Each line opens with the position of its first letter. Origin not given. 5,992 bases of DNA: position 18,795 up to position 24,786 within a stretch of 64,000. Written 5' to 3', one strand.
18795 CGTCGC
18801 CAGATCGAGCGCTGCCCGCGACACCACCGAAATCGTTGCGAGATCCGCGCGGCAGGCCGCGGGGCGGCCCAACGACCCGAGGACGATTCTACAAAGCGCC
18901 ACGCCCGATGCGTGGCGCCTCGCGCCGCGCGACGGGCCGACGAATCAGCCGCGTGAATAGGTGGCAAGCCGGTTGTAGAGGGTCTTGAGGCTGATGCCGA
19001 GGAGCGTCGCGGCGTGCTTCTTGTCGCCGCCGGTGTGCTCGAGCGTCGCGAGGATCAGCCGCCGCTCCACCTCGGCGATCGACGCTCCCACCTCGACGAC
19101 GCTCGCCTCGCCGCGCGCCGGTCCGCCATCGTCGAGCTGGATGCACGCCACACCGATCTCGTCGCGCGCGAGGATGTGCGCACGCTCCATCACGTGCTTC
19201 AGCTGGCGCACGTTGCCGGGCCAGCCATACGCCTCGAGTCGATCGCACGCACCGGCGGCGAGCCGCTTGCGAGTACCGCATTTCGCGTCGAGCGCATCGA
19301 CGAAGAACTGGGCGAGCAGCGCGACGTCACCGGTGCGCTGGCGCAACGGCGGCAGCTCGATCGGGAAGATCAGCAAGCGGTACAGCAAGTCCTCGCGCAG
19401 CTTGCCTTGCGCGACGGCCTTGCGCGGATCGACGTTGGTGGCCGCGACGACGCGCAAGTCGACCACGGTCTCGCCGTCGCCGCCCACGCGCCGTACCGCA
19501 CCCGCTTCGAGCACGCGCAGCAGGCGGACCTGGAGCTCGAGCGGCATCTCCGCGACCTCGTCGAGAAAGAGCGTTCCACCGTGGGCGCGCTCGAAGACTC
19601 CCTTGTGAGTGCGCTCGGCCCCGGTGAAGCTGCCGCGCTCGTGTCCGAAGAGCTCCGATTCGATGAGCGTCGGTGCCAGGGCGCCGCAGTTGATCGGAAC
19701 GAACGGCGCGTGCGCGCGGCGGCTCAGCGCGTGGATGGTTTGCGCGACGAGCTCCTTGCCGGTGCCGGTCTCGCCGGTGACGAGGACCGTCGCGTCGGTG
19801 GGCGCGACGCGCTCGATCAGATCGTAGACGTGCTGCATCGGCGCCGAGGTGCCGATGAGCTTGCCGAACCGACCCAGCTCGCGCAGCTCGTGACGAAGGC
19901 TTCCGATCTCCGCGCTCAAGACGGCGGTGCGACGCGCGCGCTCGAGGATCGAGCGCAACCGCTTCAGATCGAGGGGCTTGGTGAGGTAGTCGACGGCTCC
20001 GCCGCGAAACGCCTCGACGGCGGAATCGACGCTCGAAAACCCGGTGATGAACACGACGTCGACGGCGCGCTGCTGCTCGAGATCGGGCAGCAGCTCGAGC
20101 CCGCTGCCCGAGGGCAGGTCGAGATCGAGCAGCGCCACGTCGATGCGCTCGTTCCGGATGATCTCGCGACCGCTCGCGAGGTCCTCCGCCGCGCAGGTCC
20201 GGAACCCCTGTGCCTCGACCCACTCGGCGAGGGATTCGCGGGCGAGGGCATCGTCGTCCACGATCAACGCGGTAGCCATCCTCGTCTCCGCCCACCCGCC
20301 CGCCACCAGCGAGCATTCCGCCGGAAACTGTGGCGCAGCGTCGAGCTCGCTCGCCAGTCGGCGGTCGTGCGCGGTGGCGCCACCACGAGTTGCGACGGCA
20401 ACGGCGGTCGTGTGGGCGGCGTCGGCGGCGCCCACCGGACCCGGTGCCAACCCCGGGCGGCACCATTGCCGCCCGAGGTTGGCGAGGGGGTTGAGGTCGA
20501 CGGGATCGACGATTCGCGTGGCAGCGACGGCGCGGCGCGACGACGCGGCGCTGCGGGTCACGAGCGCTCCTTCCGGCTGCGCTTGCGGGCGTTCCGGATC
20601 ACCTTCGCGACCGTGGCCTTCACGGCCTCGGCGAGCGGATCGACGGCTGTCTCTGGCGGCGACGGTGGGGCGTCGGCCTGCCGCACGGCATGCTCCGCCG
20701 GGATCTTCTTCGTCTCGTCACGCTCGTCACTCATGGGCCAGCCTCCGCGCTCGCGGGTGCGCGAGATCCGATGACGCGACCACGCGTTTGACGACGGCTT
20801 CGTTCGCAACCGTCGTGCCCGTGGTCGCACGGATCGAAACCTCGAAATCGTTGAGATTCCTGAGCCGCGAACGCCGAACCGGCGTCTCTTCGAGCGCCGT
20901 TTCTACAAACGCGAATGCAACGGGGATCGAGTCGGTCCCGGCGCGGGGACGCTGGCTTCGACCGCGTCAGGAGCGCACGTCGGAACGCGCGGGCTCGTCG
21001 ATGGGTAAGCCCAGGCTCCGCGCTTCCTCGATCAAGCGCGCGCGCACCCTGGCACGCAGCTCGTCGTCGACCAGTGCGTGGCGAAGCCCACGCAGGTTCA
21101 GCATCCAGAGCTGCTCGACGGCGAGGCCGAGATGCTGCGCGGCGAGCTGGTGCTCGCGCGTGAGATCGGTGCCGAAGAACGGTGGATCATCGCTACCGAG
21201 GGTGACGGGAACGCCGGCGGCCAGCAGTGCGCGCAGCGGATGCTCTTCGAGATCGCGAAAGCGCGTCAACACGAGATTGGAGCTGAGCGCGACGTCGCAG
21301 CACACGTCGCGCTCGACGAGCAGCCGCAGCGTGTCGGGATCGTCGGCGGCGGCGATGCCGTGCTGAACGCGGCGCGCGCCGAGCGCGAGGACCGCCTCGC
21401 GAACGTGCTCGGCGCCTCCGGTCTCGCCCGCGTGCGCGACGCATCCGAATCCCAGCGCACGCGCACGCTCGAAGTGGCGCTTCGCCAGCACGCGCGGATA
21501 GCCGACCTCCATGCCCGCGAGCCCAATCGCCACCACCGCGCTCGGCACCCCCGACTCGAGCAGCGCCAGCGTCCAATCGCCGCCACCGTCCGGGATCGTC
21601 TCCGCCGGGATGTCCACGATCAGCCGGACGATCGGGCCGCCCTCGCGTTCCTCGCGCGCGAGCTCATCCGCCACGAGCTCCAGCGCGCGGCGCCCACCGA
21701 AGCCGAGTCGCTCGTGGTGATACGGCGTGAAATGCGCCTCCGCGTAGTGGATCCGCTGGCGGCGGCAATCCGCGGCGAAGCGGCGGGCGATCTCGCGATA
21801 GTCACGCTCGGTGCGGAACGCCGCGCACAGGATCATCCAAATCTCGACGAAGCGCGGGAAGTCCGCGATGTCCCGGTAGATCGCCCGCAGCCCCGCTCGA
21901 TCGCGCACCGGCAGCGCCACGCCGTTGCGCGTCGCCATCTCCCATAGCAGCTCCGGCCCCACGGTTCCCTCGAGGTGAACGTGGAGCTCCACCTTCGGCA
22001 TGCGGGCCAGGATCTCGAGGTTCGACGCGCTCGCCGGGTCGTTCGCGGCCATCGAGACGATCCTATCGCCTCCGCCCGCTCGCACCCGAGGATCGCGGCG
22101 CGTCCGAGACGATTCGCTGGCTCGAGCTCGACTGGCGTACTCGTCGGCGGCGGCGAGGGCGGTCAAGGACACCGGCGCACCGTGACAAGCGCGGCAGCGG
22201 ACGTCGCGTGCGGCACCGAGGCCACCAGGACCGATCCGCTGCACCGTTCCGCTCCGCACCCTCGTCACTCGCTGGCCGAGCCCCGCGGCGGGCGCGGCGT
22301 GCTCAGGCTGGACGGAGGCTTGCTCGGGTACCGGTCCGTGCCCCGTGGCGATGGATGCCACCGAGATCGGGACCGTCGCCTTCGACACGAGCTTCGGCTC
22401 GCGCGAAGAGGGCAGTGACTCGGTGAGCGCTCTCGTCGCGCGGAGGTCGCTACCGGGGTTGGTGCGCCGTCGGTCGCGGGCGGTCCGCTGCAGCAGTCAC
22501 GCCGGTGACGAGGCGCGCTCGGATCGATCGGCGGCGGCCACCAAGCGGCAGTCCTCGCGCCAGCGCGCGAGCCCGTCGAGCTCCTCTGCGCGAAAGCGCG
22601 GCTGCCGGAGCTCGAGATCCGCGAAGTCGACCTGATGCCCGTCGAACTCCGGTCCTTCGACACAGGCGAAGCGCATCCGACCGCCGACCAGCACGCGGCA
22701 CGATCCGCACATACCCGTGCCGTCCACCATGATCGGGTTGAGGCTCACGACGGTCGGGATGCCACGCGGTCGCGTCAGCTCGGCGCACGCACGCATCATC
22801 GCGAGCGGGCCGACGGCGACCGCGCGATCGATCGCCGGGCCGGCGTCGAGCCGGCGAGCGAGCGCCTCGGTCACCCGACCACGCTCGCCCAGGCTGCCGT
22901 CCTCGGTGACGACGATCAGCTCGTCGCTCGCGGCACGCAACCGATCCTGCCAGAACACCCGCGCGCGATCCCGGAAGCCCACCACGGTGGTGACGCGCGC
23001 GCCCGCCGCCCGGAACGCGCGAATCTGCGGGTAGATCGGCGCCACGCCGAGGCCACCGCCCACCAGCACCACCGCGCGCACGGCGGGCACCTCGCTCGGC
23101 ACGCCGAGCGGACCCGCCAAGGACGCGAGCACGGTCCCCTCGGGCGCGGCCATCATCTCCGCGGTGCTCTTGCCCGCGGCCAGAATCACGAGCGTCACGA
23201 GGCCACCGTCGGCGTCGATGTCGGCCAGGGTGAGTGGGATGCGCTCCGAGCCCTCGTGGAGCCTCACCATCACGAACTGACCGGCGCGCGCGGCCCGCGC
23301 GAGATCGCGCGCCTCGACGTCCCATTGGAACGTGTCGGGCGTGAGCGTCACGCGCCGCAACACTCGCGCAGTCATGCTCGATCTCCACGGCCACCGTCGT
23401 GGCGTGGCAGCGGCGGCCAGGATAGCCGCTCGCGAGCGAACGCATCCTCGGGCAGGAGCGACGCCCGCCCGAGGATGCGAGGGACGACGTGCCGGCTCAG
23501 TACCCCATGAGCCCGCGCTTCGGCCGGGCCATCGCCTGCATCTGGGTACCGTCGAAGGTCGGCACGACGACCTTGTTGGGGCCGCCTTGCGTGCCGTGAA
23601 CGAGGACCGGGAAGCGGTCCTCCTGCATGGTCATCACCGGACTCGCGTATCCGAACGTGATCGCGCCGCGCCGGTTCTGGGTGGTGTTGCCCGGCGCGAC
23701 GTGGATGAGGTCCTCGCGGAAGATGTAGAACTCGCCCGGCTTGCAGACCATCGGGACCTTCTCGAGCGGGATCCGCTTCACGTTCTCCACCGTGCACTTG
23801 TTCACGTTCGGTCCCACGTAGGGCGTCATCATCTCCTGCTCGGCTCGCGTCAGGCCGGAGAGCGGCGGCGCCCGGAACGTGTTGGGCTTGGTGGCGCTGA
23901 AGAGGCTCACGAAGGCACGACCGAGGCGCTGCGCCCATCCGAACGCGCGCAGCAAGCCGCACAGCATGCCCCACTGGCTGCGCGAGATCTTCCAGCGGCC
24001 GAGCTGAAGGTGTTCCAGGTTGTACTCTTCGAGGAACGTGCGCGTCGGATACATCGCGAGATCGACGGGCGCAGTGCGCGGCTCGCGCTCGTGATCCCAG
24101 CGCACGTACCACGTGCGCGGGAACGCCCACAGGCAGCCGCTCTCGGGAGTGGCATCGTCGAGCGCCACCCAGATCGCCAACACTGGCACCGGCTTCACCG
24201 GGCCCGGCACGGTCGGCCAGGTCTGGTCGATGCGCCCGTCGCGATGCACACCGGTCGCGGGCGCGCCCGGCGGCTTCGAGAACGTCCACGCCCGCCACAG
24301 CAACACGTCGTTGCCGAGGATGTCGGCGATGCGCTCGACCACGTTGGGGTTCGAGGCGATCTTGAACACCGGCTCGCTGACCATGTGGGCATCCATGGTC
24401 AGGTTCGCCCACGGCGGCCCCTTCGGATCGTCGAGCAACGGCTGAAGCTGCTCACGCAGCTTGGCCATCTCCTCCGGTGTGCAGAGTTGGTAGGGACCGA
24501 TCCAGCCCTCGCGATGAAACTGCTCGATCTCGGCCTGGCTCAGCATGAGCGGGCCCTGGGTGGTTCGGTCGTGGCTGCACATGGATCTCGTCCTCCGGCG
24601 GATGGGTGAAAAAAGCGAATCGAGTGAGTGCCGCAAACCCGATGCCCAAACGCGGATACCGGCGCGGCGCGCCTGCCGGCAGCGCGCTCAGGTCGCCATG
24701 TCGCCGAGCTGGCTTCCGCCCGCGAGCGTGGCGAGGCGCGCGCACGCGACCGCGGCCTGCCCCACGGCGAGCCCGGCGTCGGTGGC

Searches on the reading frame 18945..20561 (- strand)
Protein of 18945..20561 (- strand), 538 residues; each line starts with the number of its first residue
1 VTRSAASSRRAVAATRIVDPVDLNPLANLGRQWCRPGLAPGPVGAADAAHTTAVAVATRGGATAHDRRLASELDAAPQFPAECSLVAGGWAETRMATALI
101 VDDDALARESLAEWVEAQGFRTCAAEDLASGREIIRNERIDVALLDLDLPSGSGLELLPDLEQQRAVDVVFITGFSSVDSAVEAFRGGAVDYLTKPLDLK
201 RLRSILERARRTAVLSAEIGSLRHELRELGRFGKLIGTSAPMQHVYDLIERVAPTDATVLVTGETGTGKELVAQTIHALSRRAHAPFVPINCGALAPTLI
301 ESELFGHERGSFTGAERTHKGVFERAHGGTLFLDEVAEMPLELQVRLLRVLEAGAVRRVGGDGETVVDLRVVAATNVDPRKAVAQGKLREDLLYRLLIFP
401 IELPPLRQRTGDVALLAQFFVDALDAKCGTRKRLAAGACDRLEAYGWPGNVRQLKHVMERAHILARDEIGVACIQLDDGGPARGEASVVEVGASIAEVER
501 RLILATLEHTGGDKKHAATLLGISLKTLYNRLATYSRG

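Call 13: search_protein_families(library=pfam, proteins=[window:18945-20561:-], max_evalue=0.001)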
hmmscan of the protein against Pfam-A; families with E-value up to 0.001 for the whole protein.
window:18945-20561:- (538 aa): 9 families
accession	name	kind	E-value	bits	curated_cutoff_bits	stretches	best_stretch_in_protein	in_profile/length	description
PF00158.32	Sigma54_activat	-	5.3e-68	228.4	20.2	1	235-401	1-167/168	Sigma-54 interaction domain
PF00072.30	Response_reg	-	1.8e-24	86.5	30.2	1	99-206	2-110/111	Response regulator receiver domain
PF14532.12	Sigma54_activ_2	-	2.4e-18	67.2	25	1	236-406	1-138/138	Sigma-54 interaction domain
PF25601.1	AAA_lid_14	-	1.5e-16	60.4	27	1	407-468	1-63/87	AAA+ ATPase lid domain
PF02954.25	HTH_8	-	5.6e-14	52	22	1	495-535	2-42/42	Bacterial regulatory protein, Fis family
PF07728.20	AAA_5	-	1e-07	32.5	22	1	259-379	2-125/139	AAA domain (dynein-related subfamily)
PF01078.27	Mg_chelatase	-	7.1e-06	26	20.3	0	314-379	93-160/207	Magnesium chelatase, subunit ChlI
PF13191.12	AAA_16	-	0.00016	22.7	32.6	1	236-351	3-120/167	AAA ATPase domain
PF07724.20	AAA_2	-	0.00066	20.2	27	0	258-378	5-126/166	AAA domain (Cdc48 subfamily)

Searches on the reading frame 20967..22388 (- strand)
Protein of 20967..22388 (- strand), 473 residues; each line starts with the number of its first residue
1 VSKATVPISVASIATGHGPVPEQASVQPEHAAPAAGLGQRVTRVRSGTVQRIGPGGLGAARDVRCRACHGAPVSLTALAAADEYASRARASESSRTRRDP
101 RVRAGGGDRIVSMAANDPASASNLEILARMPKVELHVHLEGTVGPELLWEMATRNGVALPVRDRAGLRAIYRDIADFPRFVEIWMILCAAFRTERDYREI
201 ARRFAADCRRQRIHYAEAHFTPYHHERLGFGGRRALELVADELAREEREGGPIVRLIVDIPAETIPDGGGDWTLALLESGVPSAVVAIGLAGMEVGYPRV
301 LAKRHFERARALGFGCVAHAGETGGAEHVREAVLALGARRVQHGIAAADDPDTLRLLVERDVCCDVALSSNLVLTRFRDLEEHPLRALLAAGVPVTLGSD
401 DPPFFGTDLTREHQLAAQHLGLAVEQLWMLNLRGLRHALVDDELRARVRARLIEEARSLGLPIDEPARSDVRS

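Call 13: search_protein_families(library=pfam, proteins=[window:20967-22388:-], max_evalue=0.001)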
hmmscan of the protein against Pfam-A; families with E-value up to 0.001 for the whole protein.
window:20967-22388:- (473 aa): 1 family
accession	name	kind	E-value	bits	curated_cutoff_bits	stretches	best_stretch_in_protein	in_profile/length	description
PF00962.28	A_deaminase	-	1.2e-66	225.5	27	1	131-453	1-328/330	Adenosine deaminase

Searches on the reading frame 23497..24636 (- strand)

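Call 13: search_protein_families(library=pfam, proteins=[window:23497-24636:-], max_evalue=0.001)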
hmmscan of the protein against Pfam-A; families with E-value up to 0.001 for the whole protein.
window:23497-24636:- (379 aa): 1 family
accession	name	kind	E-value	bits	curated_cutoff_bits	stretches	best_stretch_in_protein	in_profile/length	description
PF05721.19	PhyH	-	4.8e-17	63.4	22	1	40-175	1-149/213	Phytanoyl-CoA dioxygenase (PhyH)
